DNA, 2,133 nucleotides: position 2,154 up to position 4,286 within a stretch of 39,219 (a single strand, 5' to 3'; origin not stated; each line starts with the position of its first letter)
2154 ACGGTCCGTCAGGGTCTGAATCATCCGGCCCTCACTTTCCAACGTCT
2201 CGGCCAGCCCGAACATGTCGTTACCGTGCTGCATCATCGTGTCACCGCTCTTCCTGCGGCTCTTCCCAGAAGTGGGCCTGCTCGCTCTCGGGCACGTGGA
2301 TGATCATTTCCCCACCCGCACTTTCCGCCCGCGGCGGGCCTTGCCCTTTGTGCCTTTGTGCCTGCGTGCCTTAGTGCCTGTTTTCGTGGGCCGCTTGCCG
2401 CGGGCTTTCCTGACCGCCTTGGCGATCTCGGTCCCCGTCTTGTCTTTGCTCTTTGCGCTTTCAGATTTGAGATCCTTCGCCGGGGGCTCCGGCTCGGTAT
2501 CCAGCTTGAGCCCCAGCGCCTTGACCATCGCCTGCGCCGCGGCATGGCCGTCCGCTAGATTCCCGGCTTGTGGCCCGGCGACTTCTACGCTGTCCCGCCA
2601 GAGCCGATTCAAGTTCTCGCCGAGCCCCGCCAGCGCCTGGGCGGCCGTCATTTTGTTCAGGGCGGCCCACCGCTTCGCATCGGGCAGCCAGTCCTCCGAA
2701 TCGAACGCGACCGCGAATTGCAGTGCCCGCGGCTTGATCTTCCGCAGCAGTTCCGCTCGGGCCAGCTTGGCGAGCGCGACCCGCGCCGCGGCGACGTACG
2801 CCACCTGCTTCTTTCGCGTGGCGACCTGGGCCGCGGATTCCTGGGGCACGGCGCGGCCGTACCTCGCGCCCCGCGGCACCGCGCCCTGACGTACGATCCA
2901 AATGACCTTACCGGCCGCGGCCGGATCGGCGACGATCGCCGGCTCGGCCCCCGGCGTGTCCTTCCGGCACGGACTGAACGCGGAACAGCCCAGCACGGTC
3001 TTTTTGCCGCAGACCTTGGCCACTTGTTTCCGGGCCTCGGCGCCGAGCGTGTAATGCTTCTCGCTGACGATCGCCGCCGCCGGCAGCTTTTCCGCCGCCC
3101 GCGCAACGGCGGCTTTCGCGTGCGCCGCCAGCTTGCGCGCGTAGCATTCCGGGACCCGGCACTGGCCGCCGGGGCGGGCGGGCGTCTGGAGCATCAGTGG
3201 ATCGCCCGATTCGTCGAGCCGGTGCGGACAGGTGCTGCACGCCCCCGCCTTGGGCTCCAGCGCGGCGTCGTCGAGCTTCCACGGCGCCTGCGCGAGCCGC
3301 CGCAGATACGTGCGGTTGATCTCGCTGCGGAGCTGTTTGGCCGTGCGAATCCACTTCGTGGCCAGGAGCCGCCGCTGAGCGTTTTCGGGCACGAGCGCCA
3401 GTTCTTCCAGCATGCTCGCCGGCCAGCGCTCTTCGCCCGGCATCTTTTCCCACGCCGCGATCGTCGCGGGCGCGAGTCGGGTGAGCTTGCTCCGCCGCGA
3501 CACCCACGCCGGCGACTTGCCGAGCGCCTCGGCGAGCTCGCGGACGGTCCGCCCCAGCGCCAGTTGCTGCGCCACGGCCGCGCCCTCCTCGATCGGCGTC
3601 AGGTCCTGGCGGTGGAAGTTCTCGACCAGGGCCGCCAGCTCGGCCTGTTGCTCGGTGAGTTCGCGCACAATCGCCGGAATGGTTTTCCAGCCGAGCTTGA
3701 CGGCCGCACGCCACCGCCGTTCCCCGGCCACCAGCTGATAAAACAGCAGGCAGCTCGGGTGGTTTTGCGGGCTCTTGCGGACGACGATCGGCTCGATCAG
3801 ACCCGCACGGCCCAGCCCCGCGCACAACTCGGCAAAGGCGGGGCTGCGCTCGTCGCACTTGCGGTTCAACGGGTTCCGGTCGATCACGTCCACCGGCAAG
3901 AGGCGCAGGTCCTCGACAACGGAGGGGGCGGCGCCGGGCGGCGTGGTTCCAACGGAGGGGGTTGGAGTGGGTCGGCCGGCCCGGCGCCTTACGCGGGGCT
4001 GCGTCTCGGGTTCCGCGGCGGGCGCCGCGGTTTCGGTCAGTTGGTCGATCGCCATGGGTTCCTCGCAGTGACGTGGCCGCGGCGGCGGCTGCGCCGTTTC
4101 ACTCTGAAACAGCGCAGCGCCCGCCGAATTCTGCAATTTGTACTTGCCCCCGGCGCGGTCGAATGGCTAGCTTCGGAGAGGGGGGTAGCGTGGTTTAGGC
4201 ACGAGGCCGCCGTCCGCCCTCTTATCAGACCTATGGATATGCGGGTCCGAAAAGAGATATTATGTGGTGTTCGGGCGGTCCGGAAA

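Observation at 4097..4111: Five dispersed parS-like palindromes with an odd 3-nt centre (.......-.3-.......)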

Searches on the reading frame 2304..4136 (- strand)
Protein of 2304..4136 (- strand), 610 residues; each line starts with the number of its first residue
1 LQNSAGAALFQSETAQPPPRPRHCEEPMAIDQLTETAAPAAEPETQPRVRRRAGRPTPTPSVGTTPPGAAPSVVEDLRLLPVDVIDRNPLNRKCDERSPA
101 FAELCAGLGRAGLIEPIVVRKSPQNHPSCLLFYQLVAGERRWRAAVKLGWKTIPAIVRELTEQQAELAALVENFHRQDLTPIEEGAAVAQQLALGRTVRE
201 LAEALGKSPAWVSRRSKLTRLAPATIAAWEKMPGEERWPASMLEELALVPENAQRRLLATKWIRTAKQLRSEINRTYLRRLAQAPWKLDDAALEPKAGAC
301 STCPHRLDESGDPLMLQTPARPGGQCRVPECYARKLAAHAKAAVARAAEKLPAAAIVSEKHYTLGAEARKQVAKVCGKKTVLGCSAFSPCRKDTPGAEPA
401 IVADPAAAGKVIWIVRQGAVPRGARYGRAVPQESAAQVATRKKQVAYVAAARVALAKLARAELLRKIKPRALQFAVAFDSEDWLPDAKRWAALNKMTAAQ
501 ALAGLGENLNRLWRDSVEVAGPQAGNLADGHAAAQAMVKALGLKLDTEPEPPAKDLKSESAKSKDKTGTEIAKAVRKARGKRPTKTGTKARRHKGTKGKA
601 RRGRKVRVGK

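Call 9: search_protein_families(library=pfam, proteins=[window:2304-4136:-], max_evalue=0.01)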
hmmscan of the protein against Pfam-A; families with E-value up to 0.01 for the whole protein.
window:2304-4136:- (610 aa): 2 families
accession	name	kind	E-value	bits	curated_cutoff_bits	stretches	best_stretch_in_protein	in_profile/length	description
PF02195.25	ParB_N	-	8.7e-23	80.6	26.3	1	76-174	2-94/95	ParB N-terminal domain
PF17762.8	HTH_ParB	-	0.0077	16.8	22.6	0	177-227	1-52/102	ParB HTH domain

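Call 15: find_related_loci(query=window:2304-4055:-, collection=viral_contigs, flank=10000)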
Query window:2304-4055:- (583 aa) in viral_contigs; peptide patterns used: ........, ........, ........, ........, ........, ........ (x = any residue, [..] = any of these).
12 stretches matched a pattern, but none encodes a relative of the query by tblastn (E <= 1e-3).

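Call 16: find_related_loci(query=window:2304-4055:-, collection=genome_contigs, flank=10000)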
Query window:2304-4055:- (583 aa) in genome_contigs; peptide patterns used: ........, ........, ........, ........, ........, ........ (x = any residue, [..] = any of these).
88 stretches matched a pattern; 1 encode a relative of the query (tblastn E <= 1e-3); 1 distinct loci.
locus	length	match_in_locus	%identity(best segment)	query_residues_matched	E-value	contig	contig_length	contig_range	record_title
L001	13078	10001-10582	32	42-244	4e-21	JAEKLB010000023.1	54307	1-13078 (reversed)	MAG: Acidobacteria bacterium isolate SM_70_13 SM_S39_scaffold_56, whole genome shotgun sequence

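Call 17: find_homologous_proteins(query=window:2304-4055:-)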
Query window:2304-4055:- (583 aa): 173 proteins with E <= 0.001 among 8000 candidates; the best 120 are listed.
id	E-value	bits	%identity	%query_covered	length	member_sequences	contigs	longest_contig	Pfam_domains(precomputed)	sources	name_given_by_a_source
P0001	0.0e+0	1266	100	100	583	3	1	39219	PF02195.27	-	-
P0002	1.7e-34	138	33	68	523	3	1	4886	PF17762.9,PF02195.27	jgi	jgi:ParB/RepB/Spo0J family partition protein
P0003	6.9e-34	136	32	59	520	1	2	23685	PF17762.9,PF02195.27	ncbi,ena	-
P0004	7.5e-34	136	32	67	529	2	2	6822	PF17762.9,PF02195.27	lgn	-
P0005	1.4e-31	128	38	47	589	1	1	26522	PF02195.27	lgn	-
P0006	6.6e-30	123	31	75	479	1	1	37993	PF02195.27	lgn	-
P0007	8.4e-29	119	32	45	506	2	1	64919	PF02195.27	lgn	-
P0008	1.3e-24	105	34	45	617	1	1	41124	PF17762.9,PF02195.27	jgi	jgi:ParB/RepB/Spo0J family partition protein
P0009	1.9e-23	101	39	35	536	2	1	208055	PF17762.9,PF02195.27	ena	-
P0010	2.3e-21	94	31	44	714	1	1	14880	PF17762.9,PF02195.27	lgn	-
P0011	1.1e-20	92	44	25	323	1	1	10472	PF17762.9,PF02195.27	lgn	-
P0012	3.7e-19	87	39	30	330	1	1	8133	PF17762.9,PF23552.3,PF02195.27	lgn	-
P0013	4.1e-19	87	31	50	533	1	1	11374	PF17762.9,PF02195.27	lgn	-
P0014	4.2e-19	87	31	50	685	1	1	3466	PF17762.9,PF02195.27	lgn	-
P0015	9.8e-19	86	42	27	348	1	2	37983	PF17762.9,PF23552.3,PF02195.27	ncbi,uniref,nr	ncbi:ParB/RepB/Spo0J family partition protein [Frankia sp. AgKG'84/4]|uniref:ParB/RepB/Spo0J family 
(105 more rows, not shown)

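Call 18: search_solved_structures(query=window:2304-4055:-, show_alignments=4, max_evalue=0.001)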
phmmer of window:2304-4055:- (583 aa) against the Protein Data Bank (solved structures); distinct sequences matched with E-value up to 0.001: 13.
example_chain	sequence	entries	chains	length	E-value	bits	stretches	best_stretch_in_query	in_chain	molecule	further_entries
7ng0_A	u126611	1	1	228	1.5e-21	80.1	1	48-199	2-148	Nucleoid occlusion protein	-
7nfu_A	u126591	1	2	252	2.5e-21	79.4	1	48-199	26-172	Nucleoid occlusion protein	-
1vz0_A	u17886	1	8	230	2.6e-20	76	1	52-205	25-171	Chromosome-partitioning protein Spo0J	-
6t1f_A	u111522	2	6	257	5.7e-20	74.9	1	38-215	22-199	Chromosome-partitioning protein ParB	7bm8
7ol9_A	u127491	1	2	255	8.5e-20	74.3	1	48-208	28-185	Nucleoid occlusion protein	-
6sdk_A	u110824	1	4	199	2.8e-18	69.3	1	60-194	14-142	Stage 0 sporulation protein J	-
7bnk_A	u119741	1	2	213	3.5e-16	62.4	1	53-194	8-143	ParB family protein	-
7bnr_A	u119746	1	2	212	4.7e-16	62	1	53-194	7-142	ParB family protein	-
7o0n_A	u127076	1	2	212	2.4e-15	59.6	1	53-194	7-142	ParB family protein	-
8qa8_A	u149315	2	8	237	3.1e-11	46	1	53-194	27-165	Transcriptional repressor protein KorB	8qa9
4umk_A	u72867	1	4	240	7.7e-10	41.4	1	53-195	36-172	PROBABLE CHROMOSOME-PARTITIONING PROTEIN PARB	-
1r71_A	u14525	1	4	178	1e-05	27.8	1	114-194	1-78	Transcriptional repressor protein korB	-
6y93_A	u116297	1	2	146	0.00069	21.8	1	140-208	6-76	Nucleoid occlusion protein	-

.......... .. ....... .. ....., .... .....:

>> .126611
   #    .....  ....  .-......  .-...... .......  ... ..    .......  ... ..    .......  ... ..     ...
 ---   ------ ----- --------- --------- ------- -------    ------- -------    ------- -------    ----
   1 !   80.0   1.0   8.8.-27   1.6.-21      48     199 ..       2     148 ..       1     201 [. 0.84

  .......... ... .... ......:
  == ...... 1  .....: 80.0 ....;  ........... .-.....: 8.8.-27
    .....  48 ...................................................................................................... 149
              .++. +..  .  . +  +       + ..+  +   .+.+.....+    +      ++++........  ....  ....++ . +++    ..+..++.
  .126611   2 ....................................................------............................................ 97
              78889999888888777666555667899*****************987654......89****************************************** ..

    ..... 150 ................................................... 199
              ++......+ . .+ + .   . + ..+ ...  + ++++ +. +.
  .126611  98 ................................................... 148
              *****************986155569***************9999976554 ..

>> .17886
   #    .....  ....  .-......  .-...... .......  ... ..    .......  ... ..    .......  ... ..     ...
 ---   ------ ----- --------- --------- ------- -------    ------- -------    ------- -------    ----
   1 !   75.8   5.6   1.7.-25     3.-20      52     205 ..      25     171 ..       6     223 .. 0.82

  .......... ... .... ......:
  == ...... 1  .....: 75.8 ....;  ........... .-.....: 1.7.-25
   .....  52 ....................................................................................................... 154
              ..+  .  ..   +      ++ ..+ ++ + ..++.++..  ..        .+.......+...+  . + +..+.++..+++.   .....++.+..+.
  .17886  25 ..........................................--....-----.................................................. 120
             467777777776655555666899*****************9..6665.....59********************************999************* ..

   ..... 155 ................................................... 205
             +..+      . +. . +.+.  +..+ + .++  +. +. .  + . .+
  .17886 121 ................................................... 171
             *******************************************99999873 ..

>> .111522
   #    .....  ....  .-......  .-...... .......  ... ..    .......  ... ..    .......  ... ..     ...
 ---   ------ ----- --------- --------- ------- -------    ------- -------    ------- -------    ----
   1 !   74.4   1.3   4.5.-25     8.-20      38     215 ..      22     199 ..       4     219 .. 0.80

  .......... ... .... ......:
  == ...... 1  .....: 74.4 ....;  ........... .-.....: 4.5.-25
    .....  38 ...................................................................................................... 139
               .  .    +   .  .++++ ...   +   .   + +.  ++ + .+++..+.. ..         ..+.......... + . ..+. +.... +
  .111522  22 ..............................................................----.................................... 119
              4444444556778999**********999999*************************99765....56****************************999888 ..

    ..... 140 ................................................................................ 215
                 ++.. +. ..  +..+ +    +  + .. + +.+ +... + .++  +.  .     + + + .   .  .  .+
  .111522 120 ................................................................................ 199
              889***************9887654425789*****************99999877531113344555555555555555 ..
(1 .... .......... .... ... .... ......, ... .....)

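Call 19: find_encoding_contigs(protein=P0006, flank=10000, max_places=3)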
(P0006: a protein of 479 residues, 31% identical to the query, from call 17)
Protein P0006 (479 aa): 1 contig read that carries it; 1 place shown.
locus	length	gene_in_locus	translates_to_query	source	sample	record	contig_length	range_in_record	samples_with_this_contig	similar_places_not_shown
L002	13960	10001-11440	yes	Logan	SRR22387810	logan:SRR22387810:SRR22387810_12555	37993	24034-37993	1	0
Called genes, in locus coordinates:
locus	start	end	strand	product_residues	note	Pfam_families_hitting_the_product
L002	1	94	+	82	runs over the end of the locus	-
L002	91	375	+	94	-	PF01402:RHH_1 (weak)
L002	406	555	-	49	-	-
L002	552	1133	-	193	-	-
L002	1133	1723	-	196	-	PF01381:HTH_3, PF00717:Peptidase_S24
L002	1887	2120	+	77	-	-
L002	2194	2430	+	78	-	-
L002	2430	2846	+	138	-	-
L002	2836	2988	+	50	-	-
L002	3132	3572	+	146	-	-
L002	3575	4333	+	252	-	-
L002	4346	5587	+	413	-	PF02463:SMC_N, PF13476:AAA_23, PF13555:AAA_29 (weak)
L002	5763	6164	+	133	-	-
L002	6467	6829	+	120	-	-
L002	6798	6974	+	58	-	-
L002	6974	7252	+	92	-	-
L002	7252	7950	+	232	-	-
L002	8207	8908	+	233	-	-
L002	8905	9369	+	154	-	-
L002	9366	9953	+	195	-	PF00929:RNase_T (faint)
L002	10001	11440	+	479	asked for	PF02195:ParB_N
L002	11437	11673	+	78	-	-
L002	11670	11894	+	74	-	-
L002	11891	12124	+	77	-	-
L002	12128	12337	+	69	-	PF12728:HTH_17 (weak)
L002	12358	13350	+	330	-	PF00589:Phage_integrase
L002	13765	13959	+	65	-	?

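Call 20: find_encoding_contigs(protein=P0008, flank=10000, max_places=3)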
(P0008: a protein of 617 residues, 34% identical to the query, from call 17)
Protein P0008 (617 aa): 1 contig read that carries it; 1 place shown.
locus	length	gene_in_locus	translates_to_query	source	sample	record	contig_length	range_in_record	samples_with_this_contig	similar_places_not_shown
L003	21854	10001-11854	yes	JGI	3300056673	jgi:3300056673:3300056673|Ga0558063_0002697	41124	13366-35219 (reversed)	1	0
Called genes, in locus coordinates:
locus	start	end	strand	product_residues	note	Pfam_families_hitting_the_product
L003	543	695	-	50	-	-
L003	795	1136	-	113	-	-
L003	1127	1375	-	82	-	-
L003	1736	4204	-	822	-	PF05272:VapE-like_dom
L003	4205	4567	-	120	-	-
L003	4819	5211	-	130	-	-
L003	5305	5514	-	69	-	-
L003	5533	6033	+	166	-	-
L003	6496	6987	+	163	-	-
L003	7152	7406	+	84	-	-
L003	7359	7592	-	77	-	-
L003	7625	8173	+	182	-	PF07603:Lcl_C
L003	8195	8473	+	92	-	PF27050:Phage_P22_Y8K6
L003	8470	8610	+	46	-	-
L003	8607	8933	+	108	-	-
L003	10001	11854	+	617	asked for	PF02195:ParB_N, PF17762:HTH_ParB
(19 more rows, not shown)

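Call 21: find_encoding_contigs(protein=P0005, flank=10000, max_places=3)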
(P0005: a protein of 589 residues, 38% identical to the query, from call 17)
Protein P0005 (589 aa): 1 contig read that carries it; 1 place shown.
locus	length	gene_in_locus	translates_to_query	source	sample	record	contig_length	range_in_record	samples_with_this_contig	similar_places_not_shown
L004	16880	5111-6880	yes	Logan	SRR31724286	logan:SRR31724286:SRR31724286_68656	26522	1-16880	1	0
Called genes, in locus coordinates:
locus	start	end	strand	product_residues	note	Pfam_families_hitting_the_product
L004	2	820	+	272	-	?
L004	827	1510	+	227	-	-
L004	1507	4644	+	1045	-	-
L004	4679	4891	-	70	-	-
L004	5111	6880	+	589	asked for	PF02195:ParB_N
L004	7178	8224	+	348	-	PF02899:Phage_int_SAM_1 (weak), PF00589:Phage_integrase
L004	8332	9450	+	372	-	PF06067:DUF932 (weak)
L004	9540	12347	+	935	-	-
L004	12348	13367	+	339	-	-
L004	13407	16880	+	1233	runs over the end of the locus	PF06634:DUF1156 (weak), PF01555:N6_N4_Mtase (faint)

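Call 35: search_protein_families(library=phrogs, proteins=[window:2304-4055:-], max_evalue=0.001)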
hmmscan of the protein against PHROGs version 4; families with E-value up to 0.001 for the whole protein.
window:2304-4055:- (583 aa): 13 families
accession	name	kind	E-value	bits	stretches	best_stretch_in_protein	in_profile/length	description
phrog_3264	-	DNA, RNA and nucleotide metabolism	4.4e-31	109.7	1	47-195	46-188/337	ParB-like partition protein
phrog_4715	-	DNA, RNA and nucleotide metabolism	2.5e-25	89.9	1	71-234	168-343/630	ParB-like partition protein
phrog_18726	-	unknown function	7.8e-19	68.8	1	52-324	5-302/572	-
phrog_6218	-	DNA, RNA and nucleotide metabolism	2.7e-18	67.4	1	75-199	28-149/506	ParB-like partition protein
phrog_1033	-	DNA, RNA and nucleotide metabolism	1.2e-12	49.3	1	85-188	69-172/334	ParB-like partition protein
phrog_8071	-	DNA, RNA and nucleotide metabolism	1.8e-10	41.6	1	53-148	10-95/389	ParB-like partition protein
phrog_3951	-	unknown function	9.2e-10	39.5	1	73-145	43-119/301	-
phrog_723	-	DNA, RNA and nucleotide metabolism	3e-08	34.7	1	52-146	15-102/223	ParB-like partition protein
phrog_12047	-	DNA, RNA and nucleotide metabolism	1.2e-07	32.6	1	77-168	24-105/301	ParB-like partition nuclease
phrog_7783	-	unknown function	1.8e-07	31.3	1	106-204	53-156/634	-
phrog_620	-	DNA, RNA and nucleotide metabolism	3.8e-06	28.1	1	52-146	11-95/217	ParB-like partition protein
phrog_498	-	other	9.9e-06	25.3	1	53-146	38-123/633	DNA methyltransferase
phrog_940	-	DNA, RNA and nucleotide metabolism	0.00066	20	0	72-150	27-96/388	nuclease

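Call 64: find_encoding_contigs(protein=P0003, flank=10000, max_places=3)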
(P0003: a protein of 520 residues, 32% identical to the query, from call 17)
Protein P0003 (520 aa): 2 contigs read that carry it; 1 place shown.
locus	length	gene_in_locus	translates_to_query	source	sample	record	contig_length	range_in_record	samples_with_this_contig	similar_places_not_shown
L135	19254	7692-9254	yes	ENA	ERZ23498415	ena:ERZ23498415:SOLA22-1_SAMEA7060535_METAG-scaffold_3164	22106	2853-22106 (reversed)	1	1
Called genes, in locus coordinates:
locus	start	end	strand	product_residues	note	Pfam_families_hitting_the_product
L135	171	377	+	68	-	PF01381:HTH_3, PF13560:HTH_31 (weak)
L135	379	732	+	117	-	-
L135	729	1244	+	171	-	-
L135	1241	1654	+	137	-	-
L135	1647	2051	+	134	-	-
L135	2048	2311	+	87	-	-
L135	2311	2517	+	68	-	-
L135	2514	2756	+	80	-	-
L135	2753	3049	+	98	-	-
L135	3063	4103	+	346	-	-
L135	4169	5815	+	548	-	-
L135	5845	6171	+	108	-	-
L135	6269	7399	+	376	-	-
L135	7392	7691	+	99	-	-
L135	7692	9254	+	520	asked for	PF02195:ParB_N, PF17762:HTH_ParB (weak)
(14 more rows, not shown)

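Call 65: find_encoding_contigs(protein=P0004, flank=10000, max_places=3)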
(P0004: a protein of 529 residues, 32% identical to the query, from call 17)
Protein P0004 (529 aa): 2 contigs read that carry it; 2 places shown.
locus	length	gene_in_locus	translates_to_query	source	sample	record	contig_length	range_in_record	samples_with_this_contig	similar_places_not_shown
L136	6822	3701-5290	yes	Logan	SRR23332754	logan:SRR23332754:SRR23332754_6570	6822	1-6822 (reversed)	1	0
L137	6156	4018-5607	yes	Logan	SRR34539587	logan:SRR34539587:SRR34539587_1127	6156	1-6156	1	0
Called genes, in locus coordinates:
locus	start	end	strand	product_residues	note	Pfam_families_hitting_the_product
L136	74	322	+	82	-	PF01381:HTH_3, PF13560:HTH_31 (weak)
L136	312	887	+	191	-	-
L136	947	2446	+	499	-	PF02463:SMC_N (faint), PF13476:AAA_23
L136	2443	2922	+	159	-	-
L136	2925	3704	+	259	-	-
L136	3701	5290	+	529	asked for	PF02195:ParB_N, PF17762:HTH_ParB (weak)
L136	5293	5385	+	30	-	-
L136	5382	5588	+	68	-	-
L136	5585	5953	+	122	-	-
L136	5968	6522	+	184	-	-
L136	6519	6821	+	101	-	?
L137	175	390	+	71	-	-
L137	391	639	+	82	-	PF01381:HTH_3, PF13560:HTH_31 (weak)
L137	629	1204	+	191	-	-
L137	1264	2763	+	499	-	PF02463:SMC_N (faint), PF13476:AAA_23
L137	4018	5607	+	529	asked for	PF02195:ParB_N, PF17762:HTH_ParB (weak)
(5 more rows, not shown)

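Call 68: find_related_loci(query=A2, collection=metagenome_contigs, flank=10000)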
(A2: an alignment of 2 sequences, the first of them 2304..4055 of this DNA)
Query A2 (583 aa) in metagenome_contigs; peptide patterns used: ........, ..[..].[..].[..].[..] (x = any residue, [..] = any of these).
600 stretches matched a pattern (row limit reached: there are more); 9 encode a relative of the query (tblastn E <= 1e-3); 9 distinct loci.
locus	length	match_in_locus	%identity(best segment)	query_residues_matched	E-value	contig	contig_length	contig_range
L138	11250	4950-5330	40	50-186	1e-20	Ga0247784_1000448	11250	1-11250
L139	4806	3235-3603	41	74-194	2e-19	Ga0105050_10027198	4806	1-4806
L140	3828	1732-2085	40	76-198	3e-17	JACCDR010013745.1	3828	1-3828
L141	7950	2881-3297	30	108-251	4e-11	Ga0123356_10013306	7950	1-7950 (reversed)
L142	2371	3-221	37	122-194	3e-10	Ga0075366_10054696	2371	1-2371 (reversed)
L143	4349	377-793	31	108-251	7e-10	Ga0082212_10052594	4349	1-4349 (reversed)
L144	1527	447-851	30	85-227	5e-7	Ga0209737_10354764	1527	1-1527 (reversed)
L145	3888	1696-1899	32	158-227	6e-6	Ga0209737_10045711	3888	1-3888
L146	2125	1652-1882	35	151-227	5e-6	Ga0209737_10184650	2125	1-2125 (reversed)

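Call 69: find_related_loci(query=A2, collection=genome_contigs, flank=10000)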
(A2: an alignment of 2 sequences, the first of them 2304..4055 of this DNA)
Query A2 (583 aa) in genome_contigs; peptide patterns used: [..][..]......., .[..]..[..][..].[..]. (x = any residue, [..] = any of these).
599 stretches matched a pattern (row limit reached: there are more); 591 encode a relative of the query (tblastn E <= 1e-3); the best 80 are kept; 80 distinct loci.
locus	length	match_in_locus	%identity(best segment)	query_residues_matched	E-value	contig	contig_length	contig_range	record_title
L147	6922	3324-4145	33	49-318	2e-32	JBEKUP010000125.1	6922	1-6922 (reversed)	MAG: Terracidiphilus sp. isolate SPRUCE 584 SPRUCE_584_125, whole genome shotgun sequence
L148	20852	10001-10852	32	39-318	4e-31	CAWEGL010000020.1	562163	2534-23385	MAG: uncultured Acidobacteriota bacterium isolate MFD03044.bin.1.1 genome assembly, contig: contig_9804, whole genome sh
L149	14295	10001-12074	39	39-206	5e-27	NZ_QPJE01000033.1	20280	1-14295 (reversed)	Halanaerobium sp. MA284_MarDTE_T2 Ga0255678_133, whole genome shotgun sequence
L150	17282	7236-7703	38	41-194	5e-24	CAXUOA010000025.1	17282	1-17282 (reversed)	MAG TPA_asm: uncultured Acetobacteraceae bacterium isolate public_SRR14722129_metawrap_bin.2 genome assembly, contig: pu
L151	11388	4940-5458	38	50-232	1e-23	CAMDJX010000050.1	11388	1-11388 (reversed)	MAG: Acidimicrobium ferrooxidans DSM 10331 isolate MsH-30apr19-324 genome assembly, contig: MsH-30apr19-C12014, whole ge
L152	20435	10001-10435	40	50-199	3e-23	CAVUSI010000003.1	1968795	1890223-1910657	MAG: uncultured Chloroflexia bacterium isolate MFD06085.bin.2.4 genome assembly, contig: contig_6903, whole genome shotg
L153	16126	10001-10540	37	50-237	5e-23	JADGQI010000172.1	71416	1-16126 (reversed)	MAG: Chloroflexota bacterium isolate Chersky_267 k127_7053788_2, whole genome shotgun sequence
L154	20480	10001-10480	36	28-194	5e-23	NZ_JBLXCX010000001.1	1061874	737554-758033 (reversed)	MAG: Kordiimonas sp. isolate ES17-10 S17maxbin_out.042RE.5K@1, whole genome shotgun sequence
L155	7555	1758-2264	40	31-204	9e-23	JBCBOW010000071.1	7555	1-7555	MAG: Pseudomonadota bacterium isolate J06633_16 NODE_71_length_7555_cov_3.873897, whole genome shotgun sequence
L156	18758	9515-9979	33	32-191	1e-22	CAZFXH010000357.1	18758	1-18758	MAG TPA_asm: uncultured Anaerolineaceae bacterium isolate binchicken_co31_243 genome assembly, contig: k141_3501613, who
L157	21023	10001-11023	29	32-381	2e-22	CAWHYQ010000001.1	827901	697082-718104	MAG: uncultured Chloroflexia bacterium isolate MFD02242.bin.2.222 genome assembly, contig: contig_34088, whole genome sh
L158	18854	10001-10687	33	50-277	2e-22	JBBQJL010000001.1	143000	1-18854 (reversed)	MAG: Candidatus Limnocylindrales bacterium isolate Co_metawrap_725 Cmw_725_k141_16655258_length_143000_cov_18.2541, whol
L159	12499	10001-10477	36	27-199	2e-22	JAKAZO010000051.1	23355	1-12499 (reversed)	MAG: Proteobacteria bacterium isolate ZJ1.bin42 NODE_2727_length_23355_cov_21.107973, whole genome shotgun sequence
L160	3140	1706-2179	37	37-199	2e-22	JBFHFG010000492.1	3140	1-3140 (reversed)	MAG: Halovulum sp. isolate Mix_sand07.2021.05.G.12 k141_667164_length_3140_cov_16.0000, whole genome shotgun sequence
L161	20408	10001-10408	38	51-191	4e-22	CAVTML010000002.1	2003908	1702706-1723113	MAG: uncultured Chloroflexia bacterium isolate MFD06435.bin.2.140 genome assembly, contig: contig_19171, whole genome sh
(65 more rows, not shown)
